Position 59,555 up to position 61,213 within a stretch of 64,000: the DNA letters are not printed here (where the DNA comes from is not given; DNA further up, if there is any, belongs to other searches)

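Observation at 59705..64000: Six-gene ECF-sigma operon joining an MbnP/MbnH-like pair to a Spy-like protein and a T9SS-exported YHYH protein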

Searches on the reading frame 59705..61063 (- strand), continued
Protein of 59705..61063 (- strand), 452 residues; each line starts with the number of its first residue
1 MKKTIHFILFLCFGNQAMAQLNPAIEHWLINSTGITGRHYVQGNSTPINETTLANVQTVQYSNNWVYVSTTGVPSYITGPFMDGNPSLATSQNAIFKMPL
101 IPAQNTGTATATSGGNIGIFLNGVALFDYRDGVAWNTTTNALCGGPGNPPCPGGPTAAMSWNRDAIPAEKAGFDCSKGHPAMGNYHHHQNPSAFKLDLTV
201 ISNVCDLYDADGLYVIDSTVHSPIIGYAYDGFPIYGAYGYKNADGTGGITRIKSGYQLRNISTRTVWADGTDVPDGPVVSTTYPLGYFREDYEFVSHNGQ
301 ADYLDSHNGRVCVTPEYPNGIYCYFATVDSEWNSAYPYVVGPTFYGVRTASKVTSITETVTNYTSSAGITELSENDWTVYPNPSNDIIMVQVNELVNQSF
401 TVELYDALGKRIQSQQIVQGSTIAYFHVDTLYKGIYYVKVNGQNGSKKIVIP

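Call 57: predict_structure(alignment_id=A4)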
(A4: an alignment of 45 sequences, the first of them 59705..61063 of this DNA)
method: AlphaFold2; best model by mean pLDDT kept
length: 452 residues; sequences in the alignment: 45
mean_pLDDT: 46.0   pTM: 0.35
mean pLDDT of the five models: 46.0, 43.5, 42.6, 41.8, 41.6
residues with pLDDT >= 90: 6; 70-90: 59; 50-70: 109; < 50: 278
segments of 3 or more residues with pLDDT < 50: 17-29, 73-89, 101-243, 245-252, 254-264, 267-270, 276-298, 301-353, 366-369
pLDDT, mean of each block of 10 residues (from residue 1): 79 53 39 56 57 62 66 44 44 55 37 31 28 37 40 39 27 22 24 25 26 27 26 38 44 45 45 47 33 45 33 24 24 24 27 63 56 64 57 64 89 75 64 85 81 70
secondary structure, 60 per line:
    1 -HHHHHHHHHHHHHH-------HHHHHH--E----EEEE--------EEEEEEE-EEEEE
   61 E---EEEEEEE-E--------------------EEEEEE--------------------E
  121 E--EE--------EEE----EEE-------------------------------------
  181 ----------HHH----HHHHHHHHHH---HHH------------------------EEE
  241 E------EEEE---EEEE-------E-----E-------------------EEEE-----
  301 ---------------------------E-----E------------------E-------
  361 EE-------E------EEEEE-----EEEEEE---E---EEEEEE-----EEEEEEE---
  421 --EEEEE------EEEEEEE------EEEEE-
elements in order: H2-15 H23-28 E36-39 E48-54 E56-61 E65-71 E94-99 E134-136 E141-143 H198-207 E238-241 E248-251 E255-258 E292-295 E377-381 E387-392 E400-405 E411-417 E423-427 E434-440 E447-451

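Call 65: search_solved_structures(query=A3, max_evalue=10, show_alignments=0)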
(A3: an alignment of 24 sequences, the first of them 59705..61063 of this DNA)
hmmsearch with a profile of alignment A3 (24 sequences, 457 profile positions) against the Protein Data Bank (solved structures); distinct sequences matched with E-value up to 10: 5.
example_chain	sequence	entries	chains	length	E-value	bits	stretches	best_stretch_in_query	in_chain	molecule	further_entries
9whd_A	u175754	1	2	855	1.2e-06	30.5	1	370-450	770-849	GH167 glycoside hydrolase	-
8glk_D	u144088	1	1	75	6e-06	28.2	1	379-456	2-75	Endonuclease I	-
7pzj_A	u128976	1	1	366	0.00011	24.1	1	352-450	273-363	Lipase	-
5jvk_A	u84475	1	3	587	0.0033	19.2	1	369-454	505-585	Uncharacterized protein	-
3bn8_A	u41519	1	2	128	1.1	10.9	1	185-238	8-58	Putative sterol carrier protein 2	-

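Call 82: find_encoding_contigs(protein=P0397, flank=6000, max_places=1)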
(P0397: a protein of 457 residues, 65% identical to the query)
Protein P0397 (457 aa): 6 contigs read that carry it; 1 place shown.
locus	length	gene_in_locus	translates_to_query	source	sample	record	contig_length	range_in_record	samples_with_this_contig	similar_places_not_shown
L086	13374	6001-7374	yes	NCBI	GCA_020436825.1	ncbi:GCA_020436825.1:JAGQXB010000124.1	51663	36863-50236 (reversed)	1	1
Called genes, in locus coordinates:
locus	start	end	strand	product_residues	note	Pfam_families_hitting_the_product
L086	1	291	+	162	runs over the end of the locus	-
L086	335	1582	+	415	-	PF07603:Lcl_C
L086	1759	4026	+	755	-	PF08757:CotH, PF00932:LTD, PF18962:Por_Secre_tail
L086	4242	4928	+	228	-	PF20243:MbnP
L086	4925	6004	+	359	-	PF00034:Cytochrom_C (faint), PF03150:CCP_MauG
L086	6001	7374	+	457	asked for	PF14240:YHYH, PF18962:Por_Secre_tail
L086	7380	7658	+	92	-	-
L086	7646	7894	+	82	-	PF00924:MS_channel_2nd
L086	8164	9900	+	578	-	PF13520:AA_permease_2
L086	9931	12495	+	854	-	PF03706:LPG_synthase_TM, PF09924:LPG_synthase_C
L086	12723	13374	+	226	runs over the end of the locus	PF02463:SMC_N, PF00005:ABC_tran, PF13304:AAA_21 (faint)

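Call 83: find_encoding_contigs(protein=P0414, flank=6000, max_places=1)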
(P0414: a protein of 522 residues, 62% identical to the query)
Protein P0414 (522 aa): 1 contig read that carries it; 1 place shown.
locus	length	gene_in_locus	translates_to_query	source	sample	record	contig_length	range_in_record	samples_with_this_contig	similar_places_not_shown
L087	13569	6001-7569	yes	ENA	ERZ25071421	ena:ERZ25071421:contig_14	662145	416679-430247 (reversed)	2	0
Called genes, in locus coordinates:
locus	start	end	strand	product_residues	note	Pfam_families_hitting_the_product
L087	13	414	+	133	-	PF06803:DUF1232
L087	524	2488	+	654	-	PF14508:GH97_N, PF10566:Glyco_hydro_97, PF14509:GH97_C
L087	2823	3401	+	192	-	PF04542:Sigma70_r2, PF08281:Sigma70_r4_2, PF04545:Sigma70_r4 (weak)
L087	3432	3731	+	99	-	-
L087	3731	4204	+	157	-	-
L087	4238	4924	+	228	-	PF20243:MbnP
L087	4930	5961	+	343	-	PF03150:CCP_MauG, PF00034:Cytochrom_C (faint), PF13442:Cytochrome_CBB3 (faint)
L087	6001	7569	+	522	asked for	PF14240:YHYH, PF18962:Por_Secre_tail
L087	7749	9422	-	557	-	-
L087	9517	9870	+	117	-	PF01909:NTP_transf_2, PF18765:Polbeta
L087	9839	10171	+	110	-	PF01934:HepT-like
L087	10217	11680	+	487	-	PF01637:ATPase_2 (faint), PF07693:KAP_NTPase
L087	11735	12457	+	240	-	PF03400:DDE_Tnp_IS1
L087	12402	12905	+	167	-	-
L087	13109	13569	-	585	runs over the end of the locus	PF23500:DUF7133, PF13646:HEAT_2 (weak), PF00034:Cytochrom_C (weak), PF13442:Cytochrome_CBB3 (weak), PF00754:F5_F8_type_C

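Call 84: find_encoding_contigs(protein=P0479, flank=6000, max_places=1)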
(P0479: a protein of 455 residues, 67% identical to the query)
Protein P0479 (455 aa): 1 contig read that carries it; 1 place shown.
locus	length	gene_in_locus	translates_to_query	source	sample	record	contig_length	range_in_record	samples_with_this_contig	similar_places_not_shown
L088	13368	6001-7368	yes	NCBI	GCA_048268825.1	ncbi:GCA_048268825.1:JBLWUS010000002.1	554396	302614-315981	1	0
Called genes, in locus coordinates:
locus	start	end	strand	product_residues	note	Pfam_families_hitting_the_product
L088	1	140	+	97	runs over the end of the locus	-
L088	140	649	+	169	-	PF13801:Metal_resist (weak), PF16231:DUF4890 (faint)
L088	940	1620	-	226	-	PF18979:DUF5715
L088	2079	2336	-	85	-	-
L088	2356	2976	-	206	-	-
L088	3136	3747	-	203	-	-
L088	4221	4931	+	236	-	PF20243:MbnP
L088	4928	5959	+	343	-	PF03150:CCP_MauG, PF00034:Cytochrom_C (weak)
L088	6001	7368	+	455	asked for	PF14240:YHYH, PF18962:Por_Secre_tail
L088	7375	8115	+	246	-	PF00561:Abhydrolase_1, PF00975:Thioesterase, PF07819:PGAP1 (faint), PF12146:Hydrolase_4, PF12697:Abhydrolase_6, PF00756:Esterase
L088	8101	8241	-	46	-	-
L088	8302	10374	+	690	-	PF09371:Tex_N, PF22706:Tex_central_region, PF16921:Tex_YqgF, PF14639:YqgF (weak), PF14635:HHH_7, PF12836:HHH_3, PF17674:HHH_9, PF00575:S1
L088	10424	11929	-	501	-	PF18962:Por_Secre_tail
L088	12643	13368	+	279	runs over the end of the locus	PF13509:S1_2, PF17783:WHD_CvfB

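Call 85: find_encoding_contigs(protein=P0441, flank=6000, max_places=1)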
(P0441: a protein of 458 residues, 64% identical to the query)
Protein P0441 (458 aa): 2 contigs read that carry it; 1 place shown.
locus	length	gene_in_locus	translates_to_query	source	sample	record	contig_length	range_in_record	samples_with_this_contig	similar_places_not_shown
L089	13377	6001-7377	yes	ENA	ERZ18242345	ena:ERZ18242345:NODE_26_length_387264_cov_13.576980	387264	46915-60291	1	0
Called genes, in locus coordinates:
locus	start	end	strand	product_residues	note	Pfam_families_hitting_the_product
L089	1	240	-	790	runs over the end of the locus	PF13540:RCC1_2 (faint), PF25390:WD40_RLD, PF00415:RCC1, PF18962:Por_Secre_tail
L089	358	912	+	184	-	PF04542:Sigma70_r2, PF08281:Sigma70_r4_2, PF04545:Sigma70_r4 (weak)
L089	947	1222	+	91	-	-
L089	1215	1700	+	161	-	-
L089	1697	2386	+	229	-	PF20243:MbnP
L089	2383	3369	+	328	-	PF03150:CCP_MauG, PF00034:Cytochrom_C (faint)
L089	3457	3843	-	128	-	-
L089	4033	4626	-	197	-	-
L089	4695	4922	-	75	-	PF10049:DUF2283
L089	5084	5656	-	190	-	-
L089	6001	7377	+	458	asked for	PF14240:YHYH, PF18962:Por_Secre_tail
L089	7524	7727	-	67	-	PF04255:DUF433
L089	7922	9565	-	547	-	PF00118:Cpn60_TCP1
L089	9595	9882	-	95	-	PF00166:Cpn10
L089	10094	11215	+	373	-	-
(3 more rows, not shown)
